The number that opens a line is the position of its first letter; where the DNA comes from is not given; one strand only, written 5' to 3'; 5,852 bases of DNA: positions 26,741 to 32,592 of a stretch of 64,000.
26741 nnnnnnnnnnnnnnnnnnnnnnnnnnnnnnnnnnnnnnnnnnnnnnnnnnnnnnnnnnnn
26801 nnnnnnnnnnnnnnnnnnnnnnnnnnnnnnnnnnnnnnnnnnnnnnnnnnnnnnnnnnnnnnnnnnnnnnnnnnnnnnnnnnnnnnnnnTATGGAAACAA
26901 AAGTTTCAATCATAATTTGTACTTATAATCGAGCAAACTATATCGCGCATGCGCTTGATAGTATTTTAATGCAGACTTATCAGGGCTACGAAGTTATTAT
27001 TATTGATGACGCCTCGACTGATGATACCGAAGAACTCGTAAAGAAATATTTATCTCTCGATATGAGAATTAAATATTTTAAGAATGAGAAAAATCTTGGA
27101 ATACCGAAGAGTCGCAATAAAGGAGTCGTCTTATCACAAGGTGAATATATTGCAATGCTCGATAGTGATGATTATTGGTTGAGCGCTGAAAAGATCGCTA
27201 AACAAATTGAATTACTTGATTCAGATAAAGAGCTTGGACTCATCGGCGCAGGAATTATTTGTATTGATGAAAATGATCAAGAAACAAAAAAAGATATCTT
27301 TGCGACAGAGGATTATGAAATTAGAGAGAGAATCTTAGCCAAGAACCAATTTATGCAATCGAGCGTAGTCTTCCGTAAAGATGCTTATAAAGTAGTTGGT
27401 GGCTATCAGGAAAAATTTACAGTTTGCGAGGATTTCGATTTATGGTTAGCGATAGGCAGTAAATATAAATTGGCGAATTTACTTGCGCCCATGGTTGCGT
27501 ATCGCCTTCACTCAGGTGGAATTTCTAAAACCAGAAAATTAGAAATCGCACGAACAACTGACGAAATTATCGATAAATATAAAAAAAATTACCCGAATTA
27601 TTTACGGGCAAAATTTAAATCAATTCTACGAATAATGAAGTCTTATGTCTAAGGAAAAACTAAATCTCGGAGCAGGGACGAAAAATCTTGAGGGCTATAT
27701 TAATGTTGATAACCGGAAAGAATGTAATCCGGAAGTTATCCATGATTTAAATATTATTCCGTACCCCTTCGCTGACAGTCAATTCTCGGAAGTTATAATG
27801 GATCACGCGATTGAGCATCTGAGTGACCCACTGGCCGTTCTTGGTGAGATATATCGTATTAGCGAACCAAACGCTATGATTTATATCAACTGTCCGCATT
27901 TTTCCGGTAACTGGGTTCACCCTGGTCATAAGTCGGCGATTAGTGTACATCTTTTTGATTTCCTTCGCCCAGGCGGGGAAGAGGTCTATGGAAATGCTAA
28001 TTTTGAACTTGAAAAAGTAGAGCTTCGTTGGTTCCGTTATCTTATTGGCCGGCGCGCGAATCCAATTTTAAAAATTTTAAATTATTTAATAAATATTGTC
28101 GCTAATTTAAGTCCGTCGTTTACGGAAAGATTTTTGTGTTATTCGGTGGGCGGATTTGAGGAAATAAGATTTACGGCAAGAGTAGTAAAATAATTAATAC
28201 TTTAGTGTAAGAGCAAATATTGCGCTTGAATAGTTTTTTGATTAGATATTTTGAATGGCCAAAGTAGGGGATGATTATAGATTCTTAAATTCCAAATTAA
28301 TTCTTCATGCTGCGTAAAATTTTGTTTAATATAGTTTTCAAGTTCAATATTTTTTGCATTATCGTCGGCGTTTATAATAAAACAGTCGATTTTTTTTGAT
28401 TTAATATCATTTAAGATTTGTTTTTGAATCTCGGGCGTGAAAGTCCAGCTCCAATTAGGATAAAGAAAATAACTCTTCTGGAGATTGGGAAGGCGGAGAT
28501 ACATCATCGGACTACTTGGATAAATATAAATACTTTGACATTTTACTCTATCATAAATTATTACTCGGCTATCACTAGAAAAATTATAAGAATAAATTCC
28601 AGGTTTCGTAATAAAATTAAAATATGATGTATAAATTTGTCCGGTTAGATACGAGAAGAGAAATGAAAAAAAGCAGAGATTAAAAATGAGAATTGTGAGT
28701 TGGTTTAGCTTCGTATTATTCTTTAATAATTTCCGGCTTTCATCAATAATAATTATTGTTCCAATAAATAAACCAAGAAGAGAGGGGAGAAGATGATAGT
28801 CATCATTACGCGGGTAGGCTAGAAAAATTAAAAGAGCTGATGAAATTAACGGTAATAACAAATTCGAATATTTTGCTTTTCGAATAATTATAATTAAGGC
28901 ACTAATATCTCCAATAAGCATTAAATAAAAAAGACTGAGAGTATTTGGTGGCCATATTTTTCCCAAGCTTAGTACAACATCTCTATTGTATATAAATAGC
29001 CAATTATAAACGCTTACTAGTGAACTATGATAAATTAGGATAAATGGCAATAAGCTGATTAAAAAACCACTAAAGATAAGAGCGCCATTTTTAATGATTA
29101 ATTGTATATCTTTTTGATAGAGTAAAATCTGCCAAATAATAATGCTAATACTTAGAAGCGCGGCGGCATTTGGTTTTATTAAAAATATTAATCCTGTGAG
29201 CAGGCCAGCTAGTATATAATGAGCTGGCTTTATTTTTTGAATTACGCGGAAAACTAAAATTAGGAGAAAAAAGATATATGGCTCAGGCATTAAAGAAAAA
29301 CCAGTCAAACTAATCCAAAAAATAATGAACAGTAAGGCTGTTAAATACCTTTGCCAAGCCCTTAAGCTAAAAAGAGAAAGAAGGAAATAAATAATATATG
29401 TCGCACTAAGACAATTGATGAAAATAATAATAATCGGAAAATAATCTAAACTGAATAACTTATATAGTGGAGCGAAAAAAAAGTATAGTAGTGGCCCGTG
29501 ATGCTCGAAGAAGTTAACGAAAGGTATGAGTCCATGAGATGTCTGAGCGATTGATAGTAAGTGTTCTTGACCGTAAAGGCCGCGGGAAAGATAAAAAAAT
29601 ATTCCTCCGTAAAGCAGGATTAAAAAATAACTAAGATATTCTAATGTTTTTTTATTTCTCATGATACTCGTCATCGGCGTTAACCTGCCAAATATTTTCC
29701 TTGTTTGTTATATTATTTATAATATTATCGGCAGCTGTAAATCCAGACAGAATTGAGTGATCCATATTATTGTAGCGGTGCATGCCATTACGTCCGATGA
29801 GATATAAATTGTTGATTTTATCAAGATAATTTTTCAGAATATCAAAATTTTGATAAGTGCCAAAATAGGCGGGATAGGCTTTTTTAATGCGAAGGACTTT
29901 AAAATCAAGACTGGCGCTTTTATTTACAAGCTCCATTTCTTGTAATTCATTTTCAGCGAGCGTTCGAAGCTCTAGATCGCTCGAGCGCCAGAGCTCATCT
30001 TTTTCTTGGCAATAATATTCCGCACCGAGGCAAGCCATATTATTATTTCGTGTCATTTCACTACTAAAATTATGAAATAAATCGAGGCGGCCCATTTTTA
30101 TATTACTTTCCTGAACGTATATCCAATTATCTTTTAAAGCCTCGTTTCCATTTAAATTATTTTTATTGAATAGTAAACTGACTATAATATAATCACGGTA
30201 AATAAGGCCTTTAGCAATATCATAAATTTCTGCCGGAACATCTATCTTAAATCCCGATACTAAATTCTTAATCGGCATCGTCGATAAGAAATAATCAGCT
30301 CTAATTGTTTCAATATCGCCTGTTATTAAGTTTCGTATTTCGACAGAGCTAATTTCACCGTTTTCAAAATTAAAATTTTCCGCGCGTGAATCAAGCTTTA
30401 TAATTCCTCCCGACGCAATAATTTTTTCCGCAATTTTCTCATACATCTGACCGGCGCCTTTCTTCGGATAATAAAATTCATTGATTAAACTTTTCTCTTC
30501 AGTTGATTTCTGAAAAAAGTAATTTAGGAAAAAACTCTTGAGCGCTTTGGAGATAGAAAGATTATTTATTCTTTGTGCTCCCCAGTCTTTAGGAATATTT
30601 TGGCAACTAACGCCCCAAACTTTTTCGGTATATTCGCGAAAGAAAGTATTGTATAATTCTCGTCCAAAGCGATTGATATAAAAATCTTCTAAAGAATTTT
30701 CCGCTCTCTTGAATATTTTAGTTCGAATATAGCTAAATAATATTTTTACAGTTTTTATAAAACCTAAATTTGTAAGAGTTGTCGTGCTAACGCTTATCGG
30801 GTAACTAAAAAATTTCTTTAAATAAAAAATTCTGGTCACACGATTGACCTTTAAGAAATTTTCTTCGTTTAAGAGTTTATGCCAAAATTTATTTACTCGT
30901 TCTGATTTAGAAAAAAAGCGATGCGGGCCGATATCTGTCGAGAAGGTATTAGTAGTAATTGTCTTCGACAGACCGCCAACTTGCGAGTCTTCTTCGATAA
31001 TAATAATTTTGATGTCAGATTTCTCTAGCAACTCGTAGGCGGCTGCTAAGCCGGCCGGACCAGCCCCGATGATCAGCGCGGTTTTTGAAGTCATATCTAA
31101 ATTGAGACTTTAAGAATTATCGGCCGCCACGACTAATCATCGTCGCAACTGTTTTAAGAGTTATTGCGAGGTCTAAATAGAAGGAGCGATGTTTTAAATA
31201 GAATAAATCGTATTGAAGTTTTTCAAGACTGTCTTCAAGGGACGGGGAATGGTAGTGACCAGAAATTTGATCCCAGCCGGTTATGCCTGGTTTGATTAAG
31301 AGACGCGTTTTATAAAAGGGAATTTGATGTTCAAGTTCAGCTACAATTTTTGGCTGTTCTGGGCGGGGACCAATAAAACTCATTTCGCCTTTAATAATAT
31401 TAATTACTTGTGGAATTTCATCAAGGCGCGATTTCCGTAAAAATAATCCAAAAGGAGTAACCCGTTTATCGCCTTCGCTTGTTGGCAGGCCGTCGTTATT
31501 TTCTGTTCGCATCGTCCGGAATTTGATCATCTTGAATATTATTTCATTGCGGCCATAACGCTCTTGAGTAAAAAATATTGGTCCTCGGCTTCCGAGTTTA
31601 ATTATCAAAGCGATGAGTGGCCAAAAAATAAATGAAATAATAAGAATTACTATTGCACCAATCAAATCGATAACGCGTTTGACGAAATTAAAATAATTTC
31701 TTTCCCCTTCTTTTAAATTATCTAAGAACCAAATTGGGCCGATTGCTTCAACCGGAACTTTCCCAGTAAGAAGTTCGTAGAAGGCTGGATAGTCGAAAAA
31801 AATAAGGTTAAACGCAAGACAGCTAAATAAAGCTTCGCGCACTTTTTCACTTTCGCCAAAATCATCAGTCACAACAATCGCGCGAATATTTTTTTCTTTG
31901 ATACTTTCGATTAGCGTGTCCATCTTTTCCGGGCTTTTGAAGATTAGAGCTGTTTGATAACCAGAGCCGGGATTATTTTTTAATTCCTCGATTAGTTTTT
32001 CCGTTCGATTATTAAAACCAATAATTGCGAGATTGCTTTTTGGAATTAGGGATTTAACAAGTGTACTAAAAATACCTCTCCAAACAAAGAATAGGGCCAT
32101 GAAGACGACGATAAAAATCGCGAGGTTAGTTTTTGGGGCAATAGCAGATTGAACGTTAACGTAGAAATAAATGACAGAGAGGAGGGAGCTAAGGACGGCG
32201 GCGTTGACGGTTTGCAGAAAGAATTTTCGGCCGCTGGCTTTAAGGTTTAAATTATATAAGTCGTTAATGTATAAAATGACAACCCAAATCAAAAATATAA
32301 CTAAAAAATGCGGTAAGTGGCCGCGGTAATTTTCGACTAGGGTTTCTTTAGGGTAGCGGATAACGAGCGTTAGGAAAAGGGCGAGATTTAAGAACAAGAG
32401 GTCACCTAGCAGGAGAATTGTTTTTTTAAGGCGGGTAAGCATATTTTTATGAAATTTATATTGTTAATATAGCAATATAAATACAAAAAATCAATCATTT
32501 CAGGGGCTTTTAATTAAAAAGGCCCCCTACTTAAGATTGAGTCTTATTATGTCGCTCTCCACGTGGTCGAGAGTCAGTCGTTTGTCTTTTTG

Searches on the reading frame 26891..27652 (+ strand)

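Call 99: search_protein_families(library=pfam, proteins=[window:26891-27652:+], max_evalue=0.00001)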
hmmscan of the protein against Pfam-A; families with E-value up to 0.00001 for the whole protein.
window:26891-27652:+ (253 aa): 3 families
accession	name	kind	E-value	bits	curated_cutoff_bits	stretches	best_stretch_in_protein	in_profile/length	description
PF00535.33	Glycos_transf_2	-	9.2e-36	123.7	23.3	1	6-144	1-140/168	Glycosyl transferase family 2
PF10111.15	Glyco_tranf_2_2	-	3.8e-24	86.1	27.3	1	6-212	1-223/276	Glycosyltransferase like family 2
PF13641.12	Glyco_tranf_2_3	-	3.7e-10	40.7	27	1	5-187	3-193/230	Glycosyltransferase like family 2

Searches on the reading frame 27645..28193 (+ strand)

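Call 99: search_protein_families(library=pfam, proteins=[window:27645-28193:+], max_evalue=0.00001)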
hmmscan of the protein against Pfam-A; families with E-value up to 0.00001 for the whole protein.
window:27645-28193:+ (182 aa): 0 families

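Call 129: search_protein_families(library=pfam, proteins=[window:27645-28193:+], max_evalue=0.01)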
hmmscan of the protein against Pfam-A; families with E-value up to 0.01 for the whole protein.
window:27645-28193:+ (182 aa): 2 families
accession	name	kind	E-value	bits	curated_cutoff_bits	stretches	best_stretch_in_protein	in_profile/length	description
PF08241.18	Methyltransf_11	-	1.6e-05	25.8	21.2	1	33-81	47-95/95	Methyltransferase domain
PF13489.12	Methyltransf_23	-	0.007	16.5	27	1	43-84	78-119/164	Methyltransferase domain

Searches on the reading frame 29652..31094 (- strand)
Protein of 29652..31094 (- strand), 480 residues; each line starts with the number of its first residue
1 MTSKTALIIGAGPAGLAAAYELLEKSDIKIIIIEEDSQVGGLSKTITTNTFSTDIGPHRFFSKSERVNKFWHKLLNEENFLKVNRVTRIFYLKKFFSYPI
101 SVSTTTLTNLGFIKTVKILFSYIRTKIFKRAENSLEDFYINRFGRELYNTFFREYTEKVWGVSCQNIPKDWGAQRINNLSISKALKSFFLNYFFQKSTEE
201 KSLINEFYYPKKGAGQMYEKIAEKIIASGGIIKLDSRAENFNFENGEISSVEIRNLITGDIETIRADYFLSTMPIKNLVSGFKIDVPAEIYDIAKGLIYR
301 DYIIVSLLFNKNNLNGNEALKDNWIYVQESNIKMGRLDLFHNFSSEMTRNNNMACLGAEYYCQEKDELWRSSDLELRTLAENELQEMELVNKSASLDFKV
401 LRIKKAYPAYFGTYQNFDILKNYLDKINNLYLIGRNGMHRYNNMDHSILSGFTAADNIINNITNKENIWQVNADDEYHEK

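Call 99: search_protein_families(library=pfam, proteins=[window:29652-31094:-], max_evalue=0.00001)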
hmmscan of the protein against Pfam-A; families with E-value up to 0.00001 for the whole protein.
window:29652-31094:- (480 aa): 3 families
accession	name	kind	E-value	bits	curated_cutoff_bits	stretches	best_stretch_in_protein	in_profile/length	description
PF01593.30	Amino_oxidase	-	1.9e-16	60.8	19.8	1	14-459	2-443/443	Flavin containing amine oxidoreductase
PF13450.12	NAD_binding_8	-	2.3e-13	50.7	21.9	1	8-74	1-68/68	NAD(P)-binding Rossmann-like domain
PF01946.23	Thi4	-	1.6e-06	28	26.2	1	7-41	21-55/235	Thi4 family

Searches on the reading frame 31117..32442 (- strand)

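Call 100: search_protein_families(library=pfam, proteins=[window:31117-32442:-], max_evalue=0.00001)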
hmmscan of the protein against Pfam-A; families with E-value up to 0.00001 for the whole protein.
window:31117-32442:- (441 aa): 1 family
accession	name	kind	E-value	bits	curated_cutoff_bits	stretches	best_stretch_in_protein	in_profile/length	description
PF02397.22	Bac_transf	-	1.7e-58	197.6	27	1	255-436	1-178/179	Bacterial sugar transferase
